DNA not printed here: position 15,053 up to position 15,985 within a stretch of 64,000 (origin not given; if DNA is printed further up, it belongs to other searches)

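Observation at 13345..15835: Two-gene candidate pathway for an amino-alcohol phospholipid via a CDP-amino-alcohol (Kennedy-like) route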

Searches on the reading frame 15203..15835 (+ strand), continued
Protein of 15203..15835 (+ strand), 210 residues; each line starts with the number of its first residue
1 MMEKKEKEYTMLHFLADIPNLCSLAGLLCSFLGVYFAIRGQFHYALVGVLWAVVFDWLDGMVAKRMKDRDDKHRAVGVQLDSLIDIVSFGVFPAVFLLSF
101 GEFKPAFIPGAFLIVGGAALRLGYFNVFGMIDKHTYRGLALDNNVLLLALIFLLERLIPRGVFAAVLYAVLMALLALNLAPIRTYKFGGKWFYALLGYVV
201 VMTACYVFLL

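Call 79: find_encoding_contigs(protein=P0395, flank=8000, max_places=1)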
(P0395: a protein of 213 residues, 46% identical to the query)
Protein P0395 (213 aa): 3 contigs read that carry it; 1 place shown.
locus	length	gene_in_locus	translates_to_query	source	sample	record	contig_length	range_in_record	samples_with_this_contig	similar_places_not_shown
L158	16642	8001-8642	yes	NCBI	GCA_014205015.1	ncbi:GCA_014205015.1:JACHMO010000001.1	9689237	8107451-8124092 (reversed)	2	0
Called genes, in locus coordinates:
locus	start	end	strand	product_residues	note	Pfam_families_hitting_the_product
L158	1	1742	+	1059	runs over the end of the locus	PF01804:Penicil_amidase, PF00754:F5_F8_type_C, PF22633:F5_F8_type_C_2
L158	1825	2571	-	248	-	PF05050:Methyltransf_21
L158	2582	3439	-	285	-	-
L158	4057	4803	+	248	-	PF02522:Antibiotic_NAT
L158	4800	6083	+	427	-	PF07992:Pyr_redox_2 (weak), PF13434:Lys_Orn_oxgnase (faint)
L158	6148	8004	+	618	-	PF00483:NTP_transferase, PF12804:NTP_transf_3, PF00155:Aminotran_1_2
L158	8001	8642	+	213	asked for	PF01066:CDP-OH_P_transf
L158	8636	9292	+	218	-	PF00702:Hydrolase, PF13419:HAD_2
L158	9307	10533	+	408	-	PF02655:ATP-grasp_3, PF02786:CPSase_L_D2 (faint), PF13535:ATP-grasp_4, PF18603:LAL_C2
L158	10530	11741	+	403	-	PF02222:ATP-grasp (weak), PF18603:LAL_C2 (weak)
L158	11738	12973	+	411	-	PF07690:MFS_1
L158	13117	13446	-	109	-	PF13443:HTH_26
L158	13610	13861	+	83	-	-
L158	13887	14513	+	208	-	PF00753:Lactamase_B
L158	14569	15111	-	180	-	PF00578:AhpC-TSA (weak), PF13911:AhpC-TSA_2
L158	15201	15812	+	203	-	PF00440:TetR_N (weak), PF02909:TetR_C_1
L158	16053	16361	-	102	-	-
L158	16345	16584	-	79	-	PF04149:DUF397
